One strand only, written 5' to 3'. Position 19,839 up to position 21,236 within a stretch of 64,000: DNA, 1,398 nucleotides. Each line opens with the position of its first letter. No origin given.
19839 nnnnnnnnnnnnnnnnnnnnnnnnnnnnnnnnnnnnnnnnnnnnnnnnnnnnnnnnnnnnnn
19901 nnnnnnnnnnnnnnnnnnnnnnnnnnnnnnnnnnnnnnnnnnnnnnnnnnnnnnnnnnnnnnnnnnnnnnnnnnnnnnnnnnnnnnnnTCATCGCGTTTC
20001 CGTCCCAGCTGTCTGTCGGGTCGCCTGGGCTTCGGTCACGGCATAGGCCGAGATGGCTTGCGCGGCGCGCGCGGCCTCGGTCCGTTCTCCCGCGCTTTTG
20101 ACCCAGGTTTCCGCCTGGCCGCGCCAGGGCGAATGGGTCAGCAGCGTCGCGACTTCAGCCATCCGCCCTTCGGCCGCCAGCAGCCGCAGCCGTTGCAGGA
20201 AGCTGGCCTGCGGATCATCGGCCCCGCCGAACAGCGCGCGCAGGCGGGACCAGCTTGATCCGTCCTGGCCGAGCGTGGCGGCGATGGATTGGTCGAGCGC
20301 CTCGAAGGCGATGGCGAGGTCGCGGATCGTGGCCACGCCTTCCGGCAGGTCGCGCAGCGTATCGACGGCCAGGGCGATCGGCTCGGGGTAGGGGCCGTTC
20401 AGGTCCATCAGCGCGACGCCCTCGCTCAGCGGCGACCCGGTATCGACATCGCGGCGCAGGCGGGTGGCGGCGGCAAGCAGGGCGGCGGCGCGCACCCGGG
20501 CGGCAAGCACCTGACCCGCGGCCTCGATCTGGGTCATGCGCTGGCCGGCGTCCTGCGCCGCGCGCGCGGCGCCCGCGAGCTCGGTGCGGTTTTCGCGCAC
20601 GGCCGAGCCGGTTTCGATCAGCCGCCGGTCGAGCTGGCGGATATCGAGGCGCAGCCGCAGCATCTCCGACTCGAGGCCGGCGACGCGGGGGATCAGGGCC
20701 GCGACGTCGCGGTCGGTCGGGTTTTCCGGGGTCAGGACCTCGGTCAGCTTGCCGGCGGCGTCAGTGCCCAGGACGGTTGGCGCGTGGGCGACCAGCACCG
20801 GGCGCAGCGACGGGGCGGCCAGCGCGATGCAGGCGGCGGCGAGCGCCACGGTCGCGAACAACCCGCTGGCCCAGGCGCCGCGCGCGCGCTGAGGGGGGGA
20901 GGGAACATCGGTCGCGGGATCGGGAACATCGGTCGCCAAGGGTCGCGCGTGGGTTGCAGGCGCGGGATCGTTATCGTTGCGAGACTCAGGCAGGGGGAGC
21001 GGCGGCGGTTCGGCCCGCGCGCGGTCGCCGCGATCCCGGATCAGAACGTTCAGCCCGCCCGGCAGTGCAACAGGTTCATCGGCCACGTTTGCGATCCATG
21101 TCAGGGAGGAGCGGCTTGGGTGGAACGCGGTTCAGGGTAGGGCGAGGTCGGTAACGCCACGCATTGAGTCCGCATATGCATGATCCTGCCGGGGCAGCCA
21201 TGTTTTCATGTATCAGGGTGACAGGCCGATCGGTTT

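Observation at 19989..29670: Three mitofilin/Mic60-like paralogues within 10 kb, outside the usual heme-biosynthesis locus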

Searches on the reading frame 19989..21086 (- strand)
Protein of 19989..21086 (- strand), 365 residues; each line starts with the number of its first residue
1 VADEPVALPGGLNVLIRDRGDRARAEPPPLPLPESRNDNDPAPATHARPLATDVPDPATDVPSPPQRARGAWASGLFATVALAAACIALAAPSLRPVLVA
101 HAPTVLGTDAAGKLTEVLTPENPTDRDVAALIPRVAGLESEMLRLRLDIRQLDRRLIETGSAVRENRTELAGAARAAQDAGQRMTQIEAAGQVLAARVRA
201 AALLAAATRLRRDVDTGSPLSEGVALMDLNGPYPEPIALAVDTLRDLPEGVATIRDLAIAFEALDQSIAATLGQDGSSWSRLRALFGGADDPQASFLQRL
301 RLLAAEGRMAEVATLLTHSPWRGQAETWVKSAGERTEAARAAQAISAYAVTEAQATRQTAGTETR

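Call 3: search_protein_families(library=pfam, proteins=[window:19989-21086:-], max_evalue=10)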
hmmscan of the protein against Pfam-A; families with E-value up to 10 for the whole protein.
window:19989-21086:- (365 aa): 1 family
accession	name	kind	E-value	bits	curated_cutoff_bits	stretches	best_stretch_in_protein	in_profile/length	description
PF14389.11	Lzipper-MIP1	-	0.045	14.5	32.2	1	116-158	41-83/84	Leucine-zipper of ternary complex factor MIP1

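Call 4: search_protein_families(library=ncbifam, proteins=[window:19989-21086:-], max_evalue=10)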
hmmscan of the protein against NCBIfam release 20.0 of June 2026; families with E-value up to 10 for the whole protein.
window:19989-21086:- (365 aa): 0 families

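Call 20: find_homologous_proteins(query=window:19989-21086:-)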
Query window:19989-21086:- (365 aa): 14 proteins with E <= 0.001 among 8000 candidates.
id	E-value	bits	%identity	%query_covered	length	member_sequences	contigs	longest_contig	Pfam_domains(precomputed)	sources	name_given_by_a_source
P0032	3.2e-208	709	95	100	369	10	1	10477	-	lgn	-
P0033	1.2e-113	398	58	96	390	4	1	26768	-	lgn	-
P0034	1.6e-112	394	63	87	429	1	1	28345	-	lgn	-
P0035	2.1e-111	391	66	81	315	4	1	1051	-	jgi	jgi:hypothetical protein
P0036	1.2e-110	388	55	95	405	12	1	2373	-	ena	-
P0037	2.0e-108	381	55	99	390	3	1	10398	-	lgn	-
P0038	3.0e-92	328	49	97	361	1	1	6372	-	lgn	-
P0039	1.9e-89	318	57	79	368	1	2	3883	-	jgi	jgi:hypothetical protein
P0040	4.6e-88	314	52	98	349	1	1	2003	-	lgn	-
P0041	1.1e-87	312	57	78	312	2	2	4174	-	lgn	-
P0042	1.0e-86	309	51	97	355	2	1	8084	-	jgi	-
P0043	2.7e-79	285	47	100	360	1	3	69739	-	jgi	jgi:hypothetical protein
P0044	1.1e-23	102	35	77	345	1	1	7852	-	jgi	jgi:hypothetical protein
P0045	6.8e-21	93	38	52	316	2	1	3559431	-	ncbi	ncbi:MAG: hypothetical protein WDN25_22865 [Acetobacteraceae bacterium]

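Call 81: search_solved_structures(query=A4, max_evalue=10, show_alignments=0)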
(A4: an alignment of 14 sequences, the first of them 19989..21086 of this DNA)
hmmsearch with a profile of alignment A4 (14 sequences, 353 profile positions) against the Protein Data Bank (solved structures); distinct sequences matched with E-value up to 10: 22.
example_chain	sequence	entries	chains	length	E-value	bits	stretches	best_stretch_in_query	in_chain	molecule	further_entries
5app_A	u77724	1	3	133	0.01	18.4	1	111-188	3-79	General control protein GCN4,GENERAL CONTROL PROTEIN GCN4, OUTER MEMBRANE PROTEIN 100,Gene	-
2wpr_A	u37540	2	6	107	0.011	18.2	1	111-186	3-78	TRIMERIC AUTOTRANSPORTER ADHESIN FRAGMENT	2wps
4qkw_A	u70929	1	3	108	0.036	16.6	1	105-185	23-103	Muscle-related coiled-coil protein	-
2ke4_A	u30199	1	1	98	0.066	15.7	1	114-155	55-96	Cdc42-interacting protein 4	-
4c7n_B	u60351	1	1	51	0.068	15.7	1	112-153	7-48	SYNTHETIC ALPHA-HELIX, IM10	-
5uid_A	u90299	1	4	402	0.14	14.6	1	65-112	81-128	Aminotransferase TlmJ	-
2xzr_A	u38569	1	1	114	0.15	14.6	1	111-175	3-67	IMMUNOGLOBULIN-BINDING PROTEIN EIBD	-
4xa3_A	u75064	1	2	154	0.21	14.1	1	106-189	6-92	Gp7-MYH7(1361-1425)-Eb1 chimera protein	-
5frg_A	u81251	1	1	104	0.25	13.9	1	115-152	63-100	FORMIN-BINDING PROTEIN 1-LIKE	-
5wjb_A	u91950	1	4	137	0.26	13.8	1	101-179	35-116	Capsid assembly scaffolding protein,Myosin-7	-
5apz_A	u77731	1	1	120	0.34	13.4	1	112-172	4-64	GENERAL CONTROL PROTEIN GCN4, NOR1 TCAR0761, GENERAL CONTROL PROTEIN GCN4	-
7o92_A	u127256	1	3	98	0.34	13.4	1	111-184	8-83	hypothetical protein UY81_C0065G0003 residues 18-54 from Candidatus Giovannonibacteria bac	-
6gap_A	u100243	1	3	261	0.47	12.9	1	112-176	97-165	Outer capsid protein sigma-1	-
5fiy_A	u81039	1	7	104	0.55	12.7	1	116-183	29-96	PRKC APOPTOSIS WT1 REGULATOR PROTEIN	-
5k9l_A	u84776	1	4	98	0.76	12.3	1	113-178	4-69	Beclin-2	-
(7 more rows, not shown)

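Call 97: find_encoding_contigs(protein=P0045, flank=9000, max_places=1)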
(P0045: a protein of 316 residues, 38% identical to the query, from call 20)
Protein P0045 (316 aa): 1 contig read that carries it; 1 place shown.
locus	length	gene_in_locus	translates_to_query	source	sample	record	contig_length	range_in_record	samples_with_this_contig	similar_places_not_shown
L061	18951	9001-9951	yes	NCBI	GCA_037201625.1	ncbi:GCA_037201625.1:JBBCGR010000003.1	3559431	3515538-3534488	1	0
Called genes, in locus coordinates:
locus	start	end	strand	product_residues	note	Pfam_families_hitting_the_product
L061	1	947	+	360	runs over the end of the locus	PF00016:RuBisCO_large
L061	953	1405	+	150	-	PF07883:Cupin_2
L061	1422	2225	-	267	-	-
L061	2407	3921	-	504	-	PF00005:ABC_tran, PF13304:AAA_21 (faint), PF02405:MlaE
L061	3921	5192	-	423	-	-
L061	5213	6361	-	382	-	PF13428:TPR_14 (faint), PF07719:TPR_2 (faint), PF14559:TPR_19 (weak)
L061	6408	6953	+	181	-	-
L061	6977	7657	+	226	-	-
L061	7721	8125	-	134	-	PF20134:DUF6524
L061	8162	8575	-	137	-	PF20134:DUF6524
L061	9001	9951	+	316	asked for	-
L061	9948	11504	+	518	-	-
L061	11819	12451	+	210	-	-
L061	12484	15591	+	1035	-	PF00873:ACR_tran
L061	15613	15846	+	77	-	-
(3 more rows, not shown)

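Call 98: find_encoding_contigs(protein=P0044, flank=9000, max_places=1)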
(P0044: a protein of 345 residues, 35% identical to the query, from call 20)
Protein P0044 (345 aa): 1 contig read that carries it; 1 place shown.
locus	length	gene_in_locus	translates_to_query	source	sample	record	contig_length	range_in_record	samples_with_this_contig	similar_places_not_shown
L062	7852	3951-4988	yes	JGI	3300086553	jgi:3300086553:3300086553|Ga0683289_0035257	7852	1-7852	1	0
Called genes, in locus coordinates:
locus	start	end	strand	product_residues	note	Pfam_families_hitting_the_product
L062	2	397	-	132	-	?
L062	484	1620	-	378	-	PF07719:TPR_2 (faint), PF14559:TPR_19 (faint)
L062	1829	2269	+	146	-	-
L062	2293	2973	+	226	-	-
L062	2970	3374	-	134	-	PF20134:DUF6524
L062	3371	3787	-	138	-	PF20134:DUF6524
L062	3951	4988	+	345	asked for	-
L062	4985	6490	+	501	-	-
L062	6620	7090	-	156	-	-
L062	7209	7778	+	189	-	-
